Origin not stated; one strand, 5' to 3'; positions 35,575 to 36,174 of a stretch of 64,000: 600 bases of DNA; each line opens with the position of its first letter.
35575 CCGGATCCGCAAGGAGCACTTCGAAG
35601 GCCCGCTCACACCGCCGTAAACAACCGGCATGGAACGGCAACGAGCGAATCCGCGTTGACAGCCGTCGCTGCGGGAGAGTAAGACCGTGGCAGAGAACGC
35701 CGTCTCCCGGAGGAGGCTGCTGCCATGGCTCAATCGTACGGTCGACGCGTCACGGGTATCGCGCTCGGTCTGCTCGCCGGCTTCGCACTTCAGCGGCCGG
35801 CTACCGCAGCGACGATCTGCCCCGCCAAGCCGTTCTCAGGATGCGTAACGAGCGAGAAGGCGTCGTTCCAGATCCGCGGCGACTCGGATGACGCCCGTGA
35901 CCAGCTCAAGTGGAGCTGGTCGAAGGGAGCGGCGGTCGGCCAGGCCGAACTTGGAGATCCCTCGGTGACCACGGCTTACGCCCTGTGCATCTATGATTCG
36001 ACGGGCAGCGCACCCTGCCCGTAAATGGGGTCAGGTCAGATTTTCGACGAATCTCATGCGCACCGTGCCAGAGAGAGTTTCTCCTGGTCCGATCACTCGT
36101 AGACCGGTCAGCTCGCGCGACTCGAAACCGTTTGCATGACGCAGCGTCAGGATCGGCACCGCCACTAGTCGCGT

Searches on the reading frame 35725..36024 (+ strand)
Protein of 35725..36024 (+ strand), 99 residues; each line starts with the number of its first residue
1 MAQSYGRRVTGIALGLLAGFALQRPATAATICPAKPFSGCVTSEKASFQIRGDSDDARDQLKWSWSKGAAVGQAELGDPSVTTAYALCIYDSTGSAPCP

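Call 4: search_protein_families(library=pfam, proteins=[window:35725-36024:+], max_evalue=1)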
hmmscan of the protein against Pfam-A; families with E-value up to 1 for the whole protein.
window:35725-36024:+ (99 aa): 0 families

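Call 5: search_protein_families(library=ncbifam, proteins=[window:35725-36024:+], max_evalue=1)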
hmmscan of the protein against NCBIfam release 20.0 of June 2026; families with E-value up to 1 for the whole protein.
window:35725-36024:+ (99 aa): 1 family
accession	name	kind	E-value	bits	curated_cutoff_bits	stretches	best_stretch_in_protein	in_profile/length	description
NF045580.1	symport_access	equivalog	0.072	13.3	35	1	77-89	5-17/33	symporter small accessory protein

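Call 41: find_homologous_proteins(query=window:35725-36021:+, max_evalue=0.001)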
Query window:35725-36021:+ (99 aa): 1 proteins with E <= 0.001 among 8 candidates.
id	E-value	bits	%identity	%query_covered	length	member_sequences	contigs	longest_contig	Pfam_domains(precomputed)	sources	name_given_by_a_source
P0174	2.1e-59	216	100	100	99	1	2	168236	-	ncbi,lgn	-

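Call 42: find_encoding_contigs(protein=P0174, flank=3000, max_places=4)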
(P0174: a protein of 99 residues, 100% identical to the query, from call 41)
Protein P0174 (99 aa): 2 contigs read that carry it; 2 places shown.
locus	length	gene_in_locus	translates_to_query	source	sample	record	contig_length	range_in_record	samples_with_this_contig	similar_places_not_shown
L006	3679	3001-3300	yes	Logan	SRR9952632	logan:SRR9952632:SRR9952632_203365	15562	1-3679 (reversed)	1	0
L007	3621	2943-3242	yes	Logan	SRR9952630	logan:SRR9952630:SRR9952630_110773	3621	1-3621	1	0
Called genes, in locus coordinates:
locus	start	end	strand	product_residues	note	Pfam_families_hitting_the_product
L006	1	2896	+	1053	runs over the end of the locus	-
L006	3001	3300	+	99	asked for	-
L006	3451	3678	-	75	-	?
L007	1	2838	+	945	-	?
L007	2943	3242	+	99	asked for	-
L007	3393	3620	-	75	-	?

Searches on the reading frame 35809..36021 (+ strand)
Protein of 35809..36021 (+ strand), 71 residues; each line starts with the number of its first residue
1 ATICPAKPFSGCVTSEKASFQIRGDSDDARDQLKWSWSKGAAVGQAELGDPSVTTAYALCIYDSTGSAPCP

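Call 75: predict_structure(alignment_id=A4)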
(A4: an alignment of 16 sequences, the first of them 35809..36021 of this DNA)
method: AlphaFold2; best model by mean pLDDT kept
length: 71 residues; sequences in the alignment: 16
mean_pLDDT: 54.1   pTM: 0.30
mean pLDDT of the five models: 54.1, 50.7, 49.4, 48.6, 48.5
residues with pLDDT >= 90: 0; 70-90: 1; 50-70: 46; < 50: 24
segments of 3 or more residues with pLDDT < 50: 1-14, 61-64, 66-71
pLDDT, mean of each block of 10 residues (from residue 1): 40 56 61 63 58 55 47 41
secondary structure, 60 per line:
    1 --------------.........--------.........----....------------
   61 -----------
elements in order: E15-23 E32-40 H45-48
